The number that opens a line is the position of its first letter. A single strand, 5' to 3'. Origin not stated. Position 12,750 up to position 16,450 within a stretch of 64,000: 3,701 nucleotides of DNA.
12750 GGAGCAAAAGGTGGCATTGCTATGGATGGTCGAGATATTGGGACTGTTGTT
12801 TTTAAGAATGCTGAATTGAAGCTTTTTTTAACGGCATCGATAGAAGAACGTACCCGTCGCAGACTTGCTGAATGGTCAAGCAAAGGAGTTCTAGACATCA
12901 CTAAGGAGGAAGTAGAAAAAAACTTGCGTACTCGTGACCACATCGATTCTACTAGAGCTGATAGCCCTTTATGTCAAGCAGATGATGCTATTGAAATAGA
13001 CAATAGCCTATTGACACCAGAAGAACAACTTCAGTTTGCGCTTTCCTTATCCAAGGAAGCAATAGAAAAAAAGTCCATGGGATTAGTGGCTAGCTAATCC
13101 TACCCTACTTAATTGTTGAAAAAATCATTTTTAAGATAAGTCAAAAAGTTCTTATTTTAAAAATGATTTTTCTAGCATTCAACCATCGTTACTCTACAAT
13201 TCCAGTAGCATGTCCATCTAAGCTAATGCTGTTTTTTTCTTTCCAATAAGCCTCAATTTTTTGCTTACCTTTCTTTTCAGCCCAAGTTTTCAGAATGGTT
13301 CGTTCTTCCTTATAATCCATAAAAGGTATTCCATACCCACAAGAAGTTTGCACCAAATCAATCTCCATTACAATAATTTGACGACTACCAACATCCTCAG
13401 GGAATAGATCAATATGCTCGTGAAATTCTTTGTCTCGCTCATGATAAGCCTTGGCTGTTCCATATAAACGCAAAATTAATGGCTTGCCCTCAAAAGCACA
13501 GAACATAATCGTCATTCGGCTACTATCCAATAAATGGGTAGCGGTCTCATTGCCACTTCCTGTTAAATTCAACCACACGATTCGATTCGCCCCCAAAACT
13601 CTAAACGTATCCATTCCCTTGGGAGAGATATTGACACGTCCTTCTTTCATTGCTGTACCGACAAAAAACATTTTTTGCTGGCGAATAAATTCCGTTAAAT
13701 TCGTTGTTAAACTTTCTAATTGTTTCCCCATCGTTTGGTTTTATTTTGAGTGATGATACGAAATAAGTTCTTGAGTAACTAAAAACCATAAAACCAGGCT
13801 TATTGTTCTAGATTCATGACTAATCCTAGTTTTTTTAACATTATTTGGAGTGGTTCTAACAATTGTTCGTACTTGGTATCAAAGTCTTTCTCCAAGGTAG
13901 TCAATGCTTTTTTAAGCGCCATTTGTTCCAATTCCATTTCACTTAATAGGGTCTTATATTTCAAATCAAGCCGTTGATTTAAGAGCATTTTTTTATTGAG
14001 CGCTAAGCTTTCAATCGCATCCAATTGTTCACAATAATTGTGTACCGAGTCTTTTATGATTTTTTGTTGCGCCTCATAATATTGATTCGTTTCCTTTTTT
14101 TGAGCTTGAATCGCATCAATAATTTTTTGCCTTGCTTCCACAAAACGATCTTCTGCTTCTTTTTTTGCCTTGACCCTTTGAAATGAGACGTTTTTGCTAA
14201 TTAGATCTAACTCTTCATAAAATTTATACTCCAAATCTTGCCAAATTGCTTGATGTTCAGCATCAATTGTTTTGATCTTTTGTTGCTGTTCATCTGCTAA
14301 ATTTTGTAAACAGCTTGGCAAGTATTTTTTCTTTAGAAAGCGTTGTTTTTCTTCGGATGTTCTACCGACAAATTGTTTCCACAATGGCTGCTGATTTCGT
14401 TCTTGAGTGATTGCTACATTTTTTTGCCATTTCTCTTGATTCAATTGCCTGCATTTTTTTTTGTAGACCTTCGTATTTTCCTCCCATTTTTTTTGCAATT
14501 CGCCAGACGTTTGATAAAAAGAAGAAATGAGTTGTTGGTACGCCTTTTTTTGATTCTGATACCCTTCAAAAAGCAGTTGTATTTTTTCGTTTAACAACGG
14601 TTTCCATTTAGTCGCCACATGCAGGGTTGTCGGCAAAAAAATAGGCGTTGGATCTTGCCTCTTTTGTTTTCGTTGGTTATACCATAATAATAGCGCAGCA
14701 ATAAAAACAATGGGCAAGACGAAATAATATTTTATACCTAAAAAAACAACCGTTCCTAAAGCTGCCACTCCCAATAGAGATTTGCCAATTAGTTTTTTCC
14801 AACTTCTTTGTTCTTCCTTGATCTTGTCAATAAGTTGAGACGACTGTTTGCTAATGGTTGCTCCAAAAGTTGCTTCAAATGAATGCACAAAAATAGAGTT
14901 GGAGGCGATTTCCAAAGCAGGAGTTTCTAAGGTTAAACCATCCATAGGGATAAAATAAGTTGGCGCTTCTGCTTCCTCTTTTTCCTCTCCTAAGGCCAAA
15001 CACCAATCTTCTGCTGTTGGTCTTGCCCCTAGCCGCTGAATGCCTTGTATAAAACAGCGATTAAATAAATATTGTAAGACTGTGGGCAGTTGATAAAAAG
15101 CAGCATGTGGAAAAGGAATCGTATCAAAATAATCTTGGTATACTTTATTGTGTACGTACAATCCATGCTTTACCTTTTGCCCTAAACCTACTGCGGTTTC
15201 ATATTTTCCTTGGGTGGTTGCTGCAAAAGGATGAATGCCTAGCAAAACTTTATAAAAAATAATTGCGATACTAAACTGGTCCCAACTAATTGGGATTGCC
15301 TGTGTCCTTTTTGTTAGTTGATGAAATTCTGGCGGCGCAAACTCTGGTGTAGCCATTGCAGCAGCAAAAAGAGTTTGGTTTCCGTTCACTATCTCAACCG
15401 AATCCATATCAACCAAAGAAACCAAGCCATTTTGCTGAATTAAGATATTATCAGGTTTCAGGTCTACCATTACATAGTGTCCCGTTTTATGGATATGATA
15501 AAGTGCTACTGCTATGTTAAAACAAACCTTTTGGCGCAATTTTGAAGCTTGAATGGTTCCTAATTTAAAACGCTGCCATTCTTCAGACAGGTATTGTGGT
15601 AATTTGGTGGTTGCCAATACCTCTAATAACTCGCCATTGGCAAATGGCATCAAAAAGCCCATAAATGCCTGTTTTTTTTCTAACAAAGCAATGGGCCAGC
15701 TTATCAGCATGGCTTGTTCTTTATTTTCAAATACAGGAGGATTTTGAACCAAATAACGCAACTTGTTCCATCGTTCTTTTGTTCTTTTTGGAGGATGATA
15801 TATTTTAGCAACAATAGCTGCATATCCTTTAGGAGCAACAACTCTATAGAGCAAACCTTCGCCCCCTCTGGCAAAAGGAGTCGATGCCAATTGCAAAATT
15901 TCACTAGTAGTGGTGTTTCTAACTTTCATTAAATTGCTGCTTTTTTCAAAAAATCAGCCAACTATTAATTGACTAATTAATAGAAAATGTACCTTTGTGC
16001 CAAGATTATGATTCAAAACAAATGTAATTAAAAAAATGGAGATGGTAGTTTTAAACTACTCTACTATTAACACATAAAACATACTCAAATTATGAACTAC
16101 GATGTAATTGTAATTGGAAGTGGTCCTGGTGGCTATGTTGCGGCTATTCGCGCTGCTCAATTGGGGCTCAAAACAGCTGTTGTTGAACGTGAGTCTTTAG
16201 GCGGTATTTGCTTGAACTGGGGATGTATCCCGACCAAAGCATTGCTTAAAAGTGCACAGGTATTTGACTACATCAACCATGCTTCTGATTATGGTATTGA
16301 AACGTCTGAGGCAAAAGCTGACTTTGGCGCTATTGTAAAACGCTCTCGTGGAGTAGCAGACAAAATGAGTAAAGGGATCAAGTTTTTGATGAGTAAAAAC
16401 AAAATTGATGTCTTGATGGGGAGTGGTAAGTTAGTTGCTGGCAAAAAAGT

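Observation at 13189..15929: Eukaryotic-like Ser/Thr kinase with TM segment and 300-aa coiled-coil tail, followed by a PNPOx-family gene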

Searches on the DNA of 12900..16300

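Call 77: search_rna_families(source=window, start=12900, end=16300, threshold=evalue, max_evalue=1)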
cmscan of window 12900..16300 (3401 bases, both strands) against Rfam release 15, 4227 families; matches with E-value up to 1: 1.
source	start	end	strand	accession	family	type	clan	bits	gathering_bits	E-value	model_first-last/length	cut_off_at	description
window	13114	13177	-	RF03616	MIR1888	Gene; miRNA;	-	23.8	72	0.2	20-83/101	no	MIR1888 microRNA precursor family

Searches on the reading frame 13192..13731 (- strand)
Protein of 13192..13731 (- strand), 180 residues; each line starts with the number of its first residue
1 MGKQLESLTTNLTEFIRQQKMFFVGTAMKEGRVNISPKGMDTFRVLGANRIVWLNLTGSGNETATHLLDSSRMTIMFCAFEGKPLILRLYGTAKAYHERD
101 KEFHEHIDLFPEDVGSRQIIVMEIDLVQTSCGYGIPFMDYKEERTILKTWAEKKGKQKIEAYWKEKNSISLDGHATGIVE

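Call 3: search_protein_families(library=pfam, proteins=[window:13192-13731:-], max_evalue=1)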
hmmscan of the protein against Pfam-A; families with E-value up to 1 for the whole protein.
window:13192-13731:- (180 aa): 1 family
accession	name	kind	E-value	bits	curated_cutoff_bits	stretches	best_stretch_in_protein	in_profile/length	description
PF01243.27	PNPOx_N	-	2.8e-11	44.3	28.1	1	9-131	2-120/120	Pyridoxamine 5'-phosphate oxidase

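Call 4: search_protein_families(library=ncbifam, proteins=[window:13192-13731:-], max_evalue=1)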
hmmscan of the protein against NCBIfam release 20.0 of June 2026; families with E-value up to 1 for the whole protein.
window:13192-13731:- (180 aa): 1 family
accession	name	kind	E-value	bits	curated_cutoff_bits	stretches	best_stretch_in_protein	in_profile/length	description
TIGR04025.1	PPOX_FMN_DR2398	subfamily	4e-07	29.4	170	1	3-132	17-144/197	MSMEG_1061 family FMN-dependent PPOX-type flavoprotein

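Call 5: search_protein_families(library=padloc, proteins=[window:13192-13731:-], max_evalue=1)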
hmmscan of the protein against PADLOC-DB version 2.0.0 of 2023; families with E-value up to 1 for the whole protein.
window:13192-13731:- (180 aa): 0 families

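Call 39: search_protein_families(library=ncbifam, proteins=[window:13192-13731:-], max_evalue=0.001)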
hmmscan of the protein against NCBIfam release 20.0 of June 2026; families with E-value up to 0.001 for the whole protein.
window:13192-13731:- (180 aa): 1 family
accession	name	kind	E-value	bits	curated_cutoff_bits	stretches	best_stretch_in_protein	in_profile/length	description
TIGR04025.1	PPOX_FMN_DR2398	subfamily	4e-07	29.4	170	1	3-132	17-144/197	MSMEG_1061 family FMN-dependent PPOX-type flavoprotein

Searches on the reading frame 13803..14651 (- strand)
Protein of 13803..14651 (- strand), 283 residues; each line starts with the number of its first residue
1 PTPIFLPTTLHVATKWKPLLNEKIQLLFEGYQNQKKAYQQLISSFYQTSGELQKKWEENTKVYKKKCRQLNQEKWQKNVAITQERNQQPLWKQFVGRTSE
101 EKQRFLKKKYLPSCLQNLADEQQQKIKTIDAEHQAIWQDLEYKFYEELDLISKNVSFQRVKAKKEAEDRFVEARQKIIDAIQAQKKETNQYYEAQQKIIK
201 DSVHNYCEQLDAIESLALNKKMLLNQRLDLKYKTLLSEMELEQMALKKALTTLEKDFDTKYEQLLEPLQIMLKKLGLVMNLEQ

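Call 20: search_protein_families(library=pfam, proteins=[window:13803-14651:-], max_evalue=1)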
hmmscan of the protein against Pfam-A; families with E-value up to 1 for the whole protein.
seq(283 aa): 3 families
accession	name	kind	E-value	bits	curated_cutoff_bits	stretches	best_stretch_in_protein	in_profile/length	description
PF05388.16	Carbpep_Y_N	-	0.03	15.1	25.8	1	107-170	54-117/127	Carboxypeptidase Y pro-peptide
PF19310.4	TOP_N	-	0.1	12.8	27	1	245-277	7-39/123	Neurolysin/Thimet oligopeptidase, N-terminal domain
PF16821.10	C_Hendra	-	0.62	10.4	30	1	187-275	25-113/153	C protein from hendra and measles viruses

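Call 35: search_solved_structures(query=A3, max_evalue=1, show_alignments=2)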
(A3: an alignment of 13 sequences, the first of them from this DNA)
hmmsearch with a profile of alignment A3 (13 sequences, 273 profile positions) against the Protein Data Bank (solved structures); distinct sequences matched with E-value up to 1: 8.
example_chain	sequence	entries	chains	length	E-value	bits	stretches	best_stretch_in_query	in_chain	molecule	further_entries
8fjg_A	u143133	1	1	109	0.00068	22.5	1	174-268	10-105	H12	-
6xn3_A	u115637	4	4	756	0.023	17.5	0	147-235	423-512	CRISPR-associated protein Cas10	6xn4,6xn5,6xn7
9asi_A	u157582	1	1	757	0.023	17.5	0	147-235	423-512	CRISPR system single-strand-specific deoxyribonuclease Cas10/Csm1 (subtype III-A)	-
9ash_A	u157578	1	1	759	0.023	17.5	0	147-235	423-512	CRISPR system single-strand-specific deoxyribonuclease Cas10/Csm1 (subtype III-A)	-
6dd8_A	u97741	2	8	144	0.042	16.6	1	3-79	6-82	Synaptonemal complex protein 3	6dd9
7qep_M7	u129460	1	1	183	0.14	14.9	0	141-181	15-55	60S RIBOSOMAL PROTEIN L17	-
8s7x_L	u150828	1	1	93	0.24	14.1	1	114-159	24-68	DUF2098 domain-containing protein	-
8s7v_L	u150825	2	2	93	0.27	14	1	114-159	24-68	DUF2098 domain-containing protein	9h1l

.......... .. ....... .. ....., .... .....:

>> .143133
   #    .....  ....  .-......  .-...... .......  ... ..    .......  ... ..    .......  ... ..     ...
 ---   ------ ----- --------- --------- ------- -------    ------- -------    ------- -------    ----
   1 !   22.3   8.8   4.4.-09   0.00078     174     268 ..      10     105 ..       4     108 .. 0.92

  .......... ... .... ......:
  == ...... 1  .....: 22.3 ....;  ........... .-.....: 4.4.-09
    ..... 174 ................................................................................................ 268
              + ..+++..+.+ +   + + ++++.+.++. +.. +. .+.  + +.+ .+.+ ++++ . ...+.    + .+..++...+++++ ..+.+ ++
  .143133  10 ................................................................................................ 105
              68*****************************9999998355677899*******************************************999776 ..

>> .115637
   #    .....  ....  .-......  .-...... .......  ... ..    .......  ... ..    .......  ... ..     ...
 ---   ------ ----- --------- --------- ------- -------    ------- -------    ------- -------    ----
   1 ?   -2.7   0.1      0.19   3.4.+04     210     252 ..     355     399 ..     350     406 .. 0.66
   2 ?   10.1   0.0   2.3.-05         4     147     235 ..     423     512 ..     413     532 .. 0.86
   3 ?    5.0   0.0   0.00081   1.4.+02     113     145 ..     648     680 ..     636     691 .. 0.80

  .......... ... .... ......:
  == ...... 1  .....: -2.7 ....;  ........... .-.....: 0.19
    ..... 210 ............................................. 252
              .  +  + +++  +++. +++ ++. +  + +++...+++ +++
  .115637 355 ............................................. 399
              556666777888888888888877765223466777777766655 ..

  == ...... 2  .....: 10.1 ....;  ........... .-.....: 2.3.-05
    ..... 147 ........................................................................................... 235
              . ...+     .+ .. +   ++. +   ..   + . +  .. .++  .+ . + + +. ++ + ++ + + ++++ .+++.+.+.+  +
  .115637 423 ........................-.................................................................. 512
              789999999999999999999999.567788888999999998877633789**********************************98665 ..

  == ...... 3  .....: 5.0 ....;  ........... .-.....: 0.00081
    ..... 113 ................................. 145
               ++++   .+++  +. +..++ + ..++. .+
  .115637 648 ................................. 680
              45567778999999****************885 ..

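Call 46: search_protein_representatives(alignment_id=A3)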
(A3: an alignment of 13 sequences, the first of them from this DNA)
Query: 13 sequences, 273 profile positions. Proteins with E-value up to 0.001 (for the whole library): 9; up to 1e-10: 8; up to 1e-30: 7. The best 9 are listed.
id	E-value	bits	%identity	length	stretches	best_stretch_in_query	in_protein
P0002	3.4e-97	341.6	-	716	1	2-271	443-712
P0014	9.9e-91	320.4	-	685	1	2-267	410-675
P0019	1.0e-82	294.1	-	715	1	1-270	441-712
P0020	1.5e-44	169.0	-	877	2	3-259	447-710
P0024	3.8e-44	167.7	-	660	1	6-232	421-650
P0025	7.5e-35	137.2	-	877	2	2-255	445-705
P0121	7.9e-32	127.3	-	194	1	112-252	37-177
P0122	8.0e-29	117.4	-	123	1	58-152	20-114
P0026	4.2e-04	36.3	-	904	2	145-264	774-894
